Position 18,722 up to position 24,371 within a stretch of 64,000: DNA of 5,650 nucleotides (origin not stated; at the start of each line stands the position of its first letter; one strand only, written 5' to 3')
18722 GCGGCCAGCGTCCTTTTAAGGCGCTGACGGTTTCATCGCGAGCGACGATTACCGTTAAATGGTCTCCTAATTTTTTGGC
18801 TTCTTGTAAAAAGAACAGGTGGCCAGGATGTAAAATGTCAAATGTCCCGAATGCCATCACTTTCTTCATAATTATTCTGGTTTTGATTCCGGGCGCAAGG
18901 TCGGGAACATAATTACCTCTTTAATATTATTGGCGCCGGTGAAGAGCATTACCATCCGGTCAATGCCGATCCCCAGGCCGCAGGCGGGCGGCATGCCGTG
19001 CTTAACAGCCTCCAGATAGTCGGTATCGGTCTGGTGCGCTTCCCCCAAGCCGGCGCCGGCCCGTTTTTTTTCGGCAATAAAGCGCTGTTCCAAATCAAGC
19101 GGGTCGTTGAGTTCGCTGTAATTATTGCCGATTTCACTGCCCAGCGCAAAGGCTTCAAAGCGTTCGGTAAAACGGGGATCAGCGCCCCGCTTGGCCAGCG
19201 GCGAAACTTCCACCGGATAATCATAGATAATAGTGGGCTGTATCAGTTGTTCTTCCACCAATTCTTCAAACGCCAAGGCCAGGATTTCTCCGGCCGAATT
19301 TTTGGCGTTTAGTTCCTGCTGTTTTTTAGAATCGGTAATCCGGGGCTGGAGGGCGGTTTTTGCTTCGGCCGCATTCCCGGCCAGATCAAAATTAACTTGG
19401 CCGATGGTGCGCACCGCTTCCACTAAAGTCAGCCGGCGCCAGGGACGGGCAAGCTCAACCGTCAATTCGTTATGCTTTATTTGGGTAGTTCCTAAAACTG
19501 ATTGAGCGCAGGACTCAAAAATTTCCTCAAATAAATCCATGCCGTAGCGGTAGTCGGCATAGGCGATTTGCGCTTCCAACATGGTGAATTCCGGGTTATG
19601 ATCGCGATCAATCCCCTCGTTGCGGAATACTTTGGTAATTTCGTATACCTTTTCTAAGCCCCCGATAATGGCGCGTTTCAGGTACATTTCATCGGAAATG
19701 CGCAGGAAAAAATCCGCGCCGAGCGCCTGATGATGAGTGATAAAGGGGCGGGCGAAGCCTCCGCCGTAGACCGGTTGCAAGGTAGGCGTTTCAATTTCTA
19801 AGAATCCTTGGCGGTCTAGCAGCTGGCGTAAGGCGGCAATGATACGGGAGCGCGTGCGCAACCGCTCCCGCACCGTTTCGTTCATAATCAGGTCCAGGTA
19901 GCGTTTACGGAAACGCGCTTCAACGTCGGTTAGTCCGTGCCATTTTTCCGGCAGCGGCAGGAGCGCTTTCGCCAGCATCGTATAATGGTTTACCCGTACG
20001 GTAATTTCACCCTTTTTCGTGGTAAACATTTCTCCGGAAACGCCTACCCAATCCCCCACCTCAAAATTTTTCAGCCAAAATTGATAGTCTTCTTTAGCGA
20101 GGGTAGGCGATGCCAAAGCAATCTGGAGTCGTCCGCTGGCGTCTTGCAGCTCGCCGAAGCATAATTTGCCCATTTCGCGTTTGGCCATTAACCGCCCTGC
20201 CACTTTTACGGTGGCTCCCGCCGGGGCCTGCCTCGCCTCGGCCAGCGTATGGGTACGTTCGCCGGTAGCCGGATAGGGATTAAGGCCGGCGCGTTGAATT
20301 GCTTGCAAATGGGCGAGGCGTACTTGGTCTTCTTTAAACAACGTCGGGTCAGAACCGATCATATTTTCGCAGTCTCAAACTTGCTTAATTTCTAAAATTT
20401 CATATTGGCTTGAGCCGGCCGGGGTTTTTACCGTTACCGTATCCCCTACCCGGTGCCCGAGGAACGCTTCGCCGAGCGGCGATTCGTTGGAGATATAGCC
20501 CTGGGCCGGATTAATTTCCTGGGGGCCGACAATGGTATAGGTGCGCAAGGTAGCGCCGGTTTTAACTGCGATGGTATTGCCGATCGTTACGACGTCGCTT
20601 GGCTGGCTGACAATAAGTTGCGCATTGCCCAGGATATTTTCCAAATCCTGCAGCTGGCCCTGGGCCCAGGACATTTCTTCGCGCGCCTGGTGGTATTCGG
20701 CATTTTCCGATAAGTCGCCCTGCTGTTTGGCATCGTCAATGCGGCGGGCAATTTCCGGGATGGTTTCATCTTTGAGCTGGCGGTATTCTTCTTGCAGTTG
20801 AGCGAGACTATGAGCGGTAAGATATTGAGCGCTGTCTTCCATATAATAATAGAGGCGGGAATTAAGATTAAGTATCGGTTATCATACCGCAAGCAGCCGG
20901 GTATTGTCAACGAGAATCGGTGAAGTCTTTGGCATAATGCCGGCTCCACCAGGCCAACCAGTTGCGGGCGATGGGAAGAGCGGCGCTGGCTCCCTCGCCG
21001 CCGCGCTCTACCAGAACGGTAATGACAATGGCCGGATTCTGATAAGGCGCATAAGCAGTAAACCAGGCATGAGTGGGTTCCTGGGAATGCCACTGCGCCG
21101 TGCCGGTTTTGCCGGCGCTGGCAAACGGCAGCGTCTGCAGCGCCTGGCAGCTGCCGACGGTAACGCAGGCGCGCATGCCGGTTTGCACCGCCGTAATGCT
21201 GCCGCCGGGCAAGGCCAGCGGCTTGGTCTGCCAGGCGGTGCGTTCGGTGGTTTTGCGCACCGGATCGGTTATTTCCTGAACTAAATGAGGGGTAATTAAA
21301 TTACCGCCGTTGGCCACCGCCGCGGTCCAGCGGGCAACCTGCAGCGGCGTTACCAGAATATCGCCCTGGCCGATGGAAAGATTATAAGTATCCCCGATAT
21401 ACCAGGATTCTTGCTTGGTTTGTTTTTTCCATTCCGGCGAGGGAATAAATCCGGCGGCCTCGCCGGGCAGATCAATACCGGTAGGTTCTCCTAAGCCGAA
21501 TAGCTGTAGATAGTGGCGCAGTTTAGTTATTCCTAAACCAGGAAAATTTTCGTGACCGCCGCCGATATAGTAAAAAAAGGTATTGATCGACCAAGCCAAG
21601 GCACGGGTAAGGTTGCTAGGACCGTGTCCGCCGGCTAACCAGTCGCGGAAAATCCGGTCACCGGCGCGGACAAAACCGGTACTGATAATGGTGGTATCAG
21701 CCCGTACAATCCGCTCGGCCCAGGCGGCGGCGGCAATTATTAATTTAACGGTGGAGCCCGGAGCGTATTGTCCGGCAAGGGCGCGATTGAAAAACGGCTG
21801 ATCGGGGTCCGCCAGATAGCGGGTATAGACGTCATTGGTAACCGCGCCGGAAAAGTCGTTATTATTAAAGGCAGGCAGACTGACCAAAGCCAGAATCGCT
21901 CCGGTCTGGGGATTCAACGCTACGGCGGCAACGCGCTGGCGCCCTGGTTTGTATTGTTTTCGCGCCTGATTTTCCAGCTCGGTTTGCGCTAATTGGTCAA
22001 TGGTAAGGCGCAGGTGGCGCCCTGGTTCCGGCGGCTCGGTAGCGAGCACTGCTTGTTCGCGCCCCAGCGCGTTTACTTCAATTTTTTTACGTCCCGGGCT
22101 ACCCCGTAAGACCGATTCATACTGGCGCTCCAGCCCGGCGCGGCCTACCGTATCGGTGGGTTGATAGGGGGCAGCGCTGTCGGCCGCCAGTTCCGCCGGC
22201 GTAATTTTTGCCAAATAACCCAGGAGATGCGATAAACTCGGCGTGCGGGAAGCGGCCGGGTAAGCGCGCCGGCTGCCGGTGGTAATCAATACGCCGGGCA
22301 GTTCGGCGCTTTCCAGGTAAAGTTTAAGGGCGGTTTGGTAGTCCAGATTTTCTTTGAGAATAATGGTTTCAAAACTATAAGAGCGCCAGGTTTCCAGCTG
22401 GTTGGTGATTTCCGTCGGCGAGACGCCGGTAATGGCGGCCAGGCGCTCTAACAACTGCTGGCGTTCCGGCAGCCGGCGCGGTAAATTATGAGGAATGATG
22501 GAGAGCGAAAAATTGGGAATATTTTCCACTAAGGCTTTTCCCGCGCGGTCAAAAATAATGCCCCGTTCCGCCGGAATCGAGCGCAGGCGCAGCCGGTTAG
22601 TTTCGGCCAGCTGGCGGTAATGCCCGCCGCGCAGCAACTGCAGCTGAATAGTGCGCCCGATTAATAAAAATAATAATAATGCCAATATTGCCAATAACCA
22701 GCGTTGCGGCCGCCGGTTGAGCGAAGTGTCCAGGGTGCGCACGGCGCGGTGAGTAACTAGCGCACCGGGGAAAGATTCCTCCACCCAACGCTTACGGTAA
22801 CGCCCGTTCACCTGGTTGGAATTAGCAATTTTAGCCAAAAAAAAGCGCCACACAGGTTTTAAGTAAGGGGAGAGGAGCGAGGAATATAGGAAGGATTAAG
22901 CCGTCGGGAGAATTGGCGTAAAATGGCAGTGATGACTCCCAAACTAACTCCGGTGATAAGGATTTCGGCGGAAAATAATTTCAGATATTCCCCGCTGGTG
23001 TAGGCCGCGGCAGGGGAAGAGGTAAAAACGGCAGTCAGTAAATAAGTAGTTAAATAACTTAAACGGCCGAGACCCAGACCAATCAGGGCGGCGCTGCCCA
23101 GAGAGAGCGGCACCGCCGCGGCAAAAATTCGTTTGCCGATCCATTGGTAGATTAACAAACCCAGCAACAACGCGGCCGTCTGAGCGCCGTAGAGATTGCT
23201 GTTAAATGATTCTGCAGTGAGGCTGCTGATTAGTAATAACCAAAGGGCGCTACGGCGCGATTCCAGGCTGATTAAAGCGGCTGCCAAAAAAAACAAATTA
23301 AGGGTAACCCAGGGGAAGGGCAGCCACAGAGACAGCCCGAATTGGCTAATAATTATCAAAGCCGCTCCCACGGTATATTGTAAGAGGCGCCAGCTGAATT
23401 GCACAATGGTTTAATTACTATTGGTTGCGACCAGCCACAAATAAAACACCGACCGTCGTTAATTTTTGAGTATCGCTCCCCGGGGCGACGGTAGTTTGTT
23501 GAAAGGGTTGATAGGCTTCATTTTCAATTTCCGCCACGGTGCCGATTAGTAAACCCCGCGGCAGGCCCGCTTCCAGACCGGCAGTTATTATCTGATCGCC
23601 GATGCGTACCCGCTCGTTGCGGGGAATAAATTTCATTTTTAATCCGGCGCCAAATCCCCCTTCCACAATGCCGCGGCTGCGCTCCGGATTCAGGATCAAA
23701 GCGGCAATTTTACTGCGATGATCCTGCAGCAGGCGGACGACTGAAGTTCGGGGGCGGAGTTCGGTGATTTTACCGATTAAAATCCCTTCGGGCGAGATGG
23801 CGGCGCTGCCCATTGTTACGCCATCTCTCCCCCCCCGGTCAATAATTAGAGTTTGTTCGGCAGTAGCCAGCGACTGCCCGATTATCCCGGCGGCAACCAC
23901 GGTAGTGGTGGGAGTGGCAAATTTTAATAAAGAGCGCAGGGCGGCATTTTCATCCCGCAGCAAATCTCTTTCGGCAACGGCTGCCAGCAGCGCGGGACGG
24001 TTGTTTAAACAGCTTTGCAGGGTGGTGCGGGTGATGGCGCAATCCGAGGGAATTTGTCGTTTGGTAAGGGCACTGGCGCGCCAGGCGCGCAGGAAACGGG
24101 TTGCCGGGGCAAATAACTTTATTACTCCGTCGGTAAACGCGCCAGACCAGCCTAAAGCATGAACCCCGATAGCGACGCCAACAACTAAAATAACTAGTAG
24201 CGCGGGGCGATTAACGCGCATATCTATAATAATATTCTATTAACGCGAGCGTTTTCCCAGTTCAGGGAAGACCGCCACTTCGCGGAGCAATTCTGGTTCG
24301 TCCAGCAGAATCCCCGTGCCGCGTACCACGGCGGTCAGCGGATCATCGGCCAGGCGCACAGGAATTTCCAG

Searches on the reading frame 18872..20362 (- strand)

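Call 17: search_protein_families(library=pfam, proteins=[window:18872-20362:-])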
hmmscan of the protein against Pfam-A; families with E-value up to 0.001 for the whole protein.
window:18872-20362:- (496 aa): 3 families
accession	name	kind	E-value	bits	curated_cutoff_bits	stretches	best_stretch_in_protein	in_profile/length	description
PF00152.25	tRNA-synt_2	-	3.6e-84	282.9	25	1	147-489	2-307/308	tRNA synthetases class II (D, K and N)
PF01336.31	tRNA_anti-codon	-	2.6e-15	56.6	27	1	52-129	1-74/75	OB-fold nucleic acid binding domain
PF01409.25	tRNA-synt_2d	-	1.5e-06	28.3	19.8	0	238-297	104-162/246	tRNA synthetases class II core domain (F)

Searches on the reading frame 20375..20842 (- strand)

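Call 44: search_protein_families(library=pfam, proteins=[window:20375-20842:-], max_evalue=0.001)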
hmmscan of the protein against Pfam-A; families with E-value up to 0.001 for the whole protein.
window:20375-20842:- (155 aa): 2 families
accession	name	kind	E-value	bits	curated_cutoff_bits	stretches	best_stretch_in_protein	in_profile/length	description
PF01272.25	GreA_GreB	-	2.2e-25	88.9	26.9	1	80-153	1-76/77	Transcription elongation factor, GreA/GreB, C-term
PF03449.20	GreA_GreB_N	-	7.1e-21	74.6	24.5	1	7-75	2-70/71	Transcription elongation factor, N-terminal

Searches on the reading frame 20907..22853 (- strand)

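Call 17: search_protein_families(library=pfam, proteins=[window:20907-22853:-])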
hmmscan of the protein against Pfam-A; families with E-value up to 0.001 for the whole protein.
window:20907-22853:- (648 aa): 2 families
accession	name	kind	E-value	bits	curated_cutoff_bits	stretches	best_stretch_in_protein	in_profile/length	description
PF00905.27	Transpeptidase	-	9.4e-61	206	22.1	1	309-632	2-297/299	Penicillin binding protein transpeptidase domain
PF03717.20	PBP_dimer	-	5.3e-41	141.4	24.4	1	93-267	2-176/180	Penicillin-binding Protein dimerisation domain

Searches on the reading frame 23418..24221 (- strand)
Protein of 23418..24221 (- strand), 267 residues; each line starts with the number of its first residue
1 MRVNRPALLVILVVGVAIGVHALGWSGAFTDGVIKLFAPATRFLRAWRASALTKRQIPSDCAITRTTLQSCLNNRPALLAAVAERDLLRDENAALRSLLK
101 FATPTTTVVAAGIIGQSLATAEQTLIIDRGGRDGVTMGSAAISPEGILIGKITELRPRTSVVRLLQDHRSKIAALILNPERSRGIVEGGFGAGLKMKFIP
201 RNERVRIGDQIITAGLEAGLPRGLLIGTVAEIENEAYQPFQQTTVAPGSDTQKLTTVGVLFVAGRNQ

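Call 44: search_protein_families(library=pfam, proteins=[window:23418-24221:-], max_evalue=0.001)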
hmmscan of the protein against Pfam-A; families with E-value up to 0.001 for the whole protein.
window:23418-24221:- (267 aa): 1 family
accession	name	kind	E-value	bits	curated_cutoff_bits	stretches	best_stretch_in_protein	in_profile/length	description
PF04085.20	MreC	-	5e-35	120.9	28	1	113-260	1-146/147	Rod shape-determining protein MreC, barrel core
